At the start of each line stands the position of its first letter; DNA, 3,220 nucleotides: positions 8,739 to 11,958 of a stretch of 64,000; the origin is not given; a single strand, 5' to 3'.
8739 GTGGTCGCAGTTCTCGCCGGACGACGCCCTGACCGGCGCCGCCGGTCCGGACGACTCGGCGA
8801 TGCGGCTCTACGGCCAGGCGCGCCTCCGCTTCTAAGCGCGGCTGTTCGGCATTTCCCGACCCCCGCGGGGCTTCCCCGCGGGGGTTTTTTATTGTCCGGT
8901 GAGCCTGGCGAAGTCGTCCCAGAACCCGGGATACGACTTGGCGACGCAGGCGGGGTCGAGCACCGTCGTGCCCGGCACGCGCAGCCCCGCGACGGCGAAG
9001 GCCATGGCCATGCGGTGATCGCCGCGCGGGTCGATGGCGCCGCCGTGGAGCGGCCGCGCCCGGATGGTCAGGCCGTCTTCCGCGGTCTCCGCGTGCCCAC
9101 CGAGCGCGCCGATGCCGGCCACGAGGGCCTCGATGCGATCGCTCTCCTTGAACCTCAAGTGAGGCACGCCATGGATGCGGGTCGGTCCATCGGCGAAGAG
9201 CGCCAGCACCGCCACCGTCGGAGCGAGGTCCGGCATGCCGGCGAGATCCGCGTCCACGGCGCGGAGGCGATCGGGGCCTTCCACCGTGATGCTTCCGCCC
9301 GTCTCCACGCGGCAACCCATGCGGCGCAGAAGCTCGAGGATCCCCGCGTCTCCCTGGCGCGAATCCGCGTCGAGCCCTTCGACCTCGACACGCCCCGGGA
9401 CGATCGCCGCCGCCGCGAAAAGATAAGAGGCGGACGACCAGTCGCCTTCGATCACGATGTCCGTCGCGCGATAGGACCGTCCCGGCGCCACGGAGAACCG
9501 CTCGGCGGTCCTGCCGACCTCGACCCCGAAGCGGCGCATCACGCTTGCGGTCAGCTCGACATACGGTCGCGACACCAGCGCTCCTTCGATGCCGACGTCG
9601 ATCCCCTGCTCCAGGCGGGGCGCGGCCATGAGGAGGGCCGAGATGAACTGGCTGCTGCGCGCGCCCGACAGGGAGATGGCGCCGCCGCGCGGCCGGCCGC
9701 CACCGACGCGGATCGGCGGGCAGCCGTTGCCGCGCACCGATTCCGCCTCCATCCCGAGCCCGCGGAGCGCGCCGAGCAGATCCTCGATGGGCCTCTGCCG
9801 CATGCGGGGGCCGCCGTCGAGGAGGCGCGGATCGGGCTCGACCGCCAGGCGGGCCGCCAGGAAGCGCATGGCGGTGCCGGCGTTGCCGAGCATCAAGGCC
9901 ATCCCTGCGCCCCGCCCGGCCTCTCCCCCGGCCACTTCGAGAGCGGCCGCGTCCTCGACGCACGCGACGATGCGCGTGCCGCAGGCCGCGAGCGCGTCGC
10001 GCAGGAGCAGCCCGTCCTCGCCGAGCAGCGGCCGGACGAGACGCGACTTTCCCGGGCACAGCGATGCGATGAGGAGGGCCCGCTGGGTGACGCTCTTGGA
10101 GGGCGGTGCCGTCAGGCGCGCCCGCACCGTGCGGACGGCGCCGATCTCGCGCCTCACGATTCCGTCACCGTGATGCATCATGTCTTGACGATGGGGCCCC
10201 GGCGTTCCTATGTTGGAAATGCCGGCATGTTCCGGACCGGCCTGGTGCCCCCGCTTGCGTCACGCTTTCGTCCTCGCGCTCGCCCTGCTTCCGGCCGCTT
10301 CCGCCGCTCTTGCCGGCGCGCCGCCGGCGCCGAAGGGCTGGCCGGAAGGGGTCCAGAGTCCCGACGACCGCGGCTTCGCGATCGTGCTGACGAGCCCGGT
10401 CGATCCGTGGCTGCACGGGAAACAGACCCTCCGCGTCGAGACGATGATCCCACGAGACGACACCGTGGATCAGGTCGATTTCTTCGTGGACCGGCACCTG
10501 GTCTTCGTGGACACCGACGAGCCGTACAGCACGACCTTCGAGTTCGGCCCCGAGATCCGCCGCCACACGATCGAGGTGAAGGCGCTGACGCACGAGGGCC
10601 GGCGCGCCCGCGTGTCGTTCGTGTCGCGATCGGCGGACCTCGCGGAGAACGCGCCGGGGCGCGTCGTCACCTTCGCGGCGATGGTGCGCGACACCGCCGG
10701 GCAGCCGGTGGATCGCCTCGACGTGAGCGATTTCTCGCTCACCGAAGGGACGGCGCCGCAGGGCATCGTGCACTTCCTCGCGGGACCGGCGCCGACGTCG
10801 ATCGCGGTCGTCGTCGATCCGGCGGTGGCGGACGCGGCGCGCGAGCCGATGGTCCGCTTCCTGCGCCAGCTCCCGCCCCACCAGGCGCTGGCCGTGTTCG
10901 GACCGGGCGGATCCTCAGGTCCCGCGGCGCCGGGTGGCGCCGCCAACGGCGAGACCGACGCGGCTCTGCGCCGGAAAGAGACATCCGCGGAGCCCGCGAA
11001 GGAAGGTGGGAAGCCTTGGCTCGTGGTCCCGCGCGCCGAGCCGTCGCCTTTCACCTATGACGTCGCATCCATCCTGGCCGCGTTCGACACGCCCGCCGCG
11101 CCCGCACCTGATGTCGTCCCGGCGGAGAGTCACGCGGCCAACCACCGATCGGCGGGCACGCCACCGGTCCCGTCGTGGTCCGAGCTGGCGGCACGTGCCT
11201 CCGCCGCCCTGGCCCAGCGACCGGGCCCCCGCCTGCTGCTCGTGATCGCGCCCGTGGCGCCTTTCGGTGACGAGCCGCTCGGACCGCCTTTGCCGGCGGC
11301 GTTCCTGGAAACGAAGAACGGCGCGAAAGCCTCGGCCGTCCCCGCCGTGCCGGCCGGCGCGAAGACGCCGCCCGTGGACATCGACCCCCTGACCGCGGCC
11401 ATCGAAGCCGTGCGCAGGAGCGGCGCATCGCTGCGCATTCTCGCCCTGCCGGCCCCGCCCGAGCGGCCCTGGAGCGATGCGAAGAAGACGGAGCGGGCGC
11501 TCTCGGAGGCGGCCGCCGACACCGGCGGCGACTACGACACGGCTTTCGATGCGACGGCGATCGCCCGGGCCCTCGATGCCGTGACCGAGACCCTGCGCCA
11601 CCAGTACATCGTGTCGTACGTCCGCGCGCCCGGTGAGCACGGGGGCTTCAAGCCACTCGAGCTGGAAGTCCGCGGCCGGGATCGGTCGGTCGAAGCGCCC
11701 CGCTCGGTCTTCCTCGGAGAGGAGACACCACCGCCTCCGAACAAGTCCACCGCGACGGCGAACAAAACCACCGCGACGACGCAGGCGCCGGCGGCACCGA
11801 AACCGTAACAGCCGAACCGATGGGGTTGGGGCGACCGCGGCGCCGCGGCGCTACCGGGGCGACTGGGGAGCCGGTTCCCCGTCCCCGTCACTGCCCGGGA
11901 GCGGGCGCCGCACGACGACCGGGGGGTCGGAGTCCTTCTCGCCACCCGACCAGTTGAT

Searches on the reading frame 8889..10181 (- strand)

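Call 66: search_protein_families(library=pfam, proteins=[window:8889-10181:-])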
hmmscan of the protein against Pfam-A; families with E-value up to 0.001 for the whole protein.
window:8889-10181:- (430 aa): 1 family
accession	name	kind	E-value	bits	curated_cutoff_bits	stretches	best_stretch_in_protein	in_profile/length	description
PF00275.25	EPSP_synthase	-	3.1e-104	349.4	22.8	1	17-423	5-416/417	EPSP synthase (3-phosphoshikimate 1-carboxyvinyltransferase)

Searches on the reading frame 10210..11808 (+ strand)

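Call 66: search_protein_families(library=pfam, proteins=[window:10210-11808:+])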
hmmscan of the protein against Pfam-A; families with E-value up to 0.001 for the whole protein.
window:10210-11808:+ (532 aa): 1 family
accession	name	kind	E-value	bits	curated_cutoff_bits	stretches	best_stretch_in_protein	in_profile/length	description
PF17957.7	Big_7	-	7e-05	23.8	24.1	1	61-123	6-70/70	Bacterial Ig domain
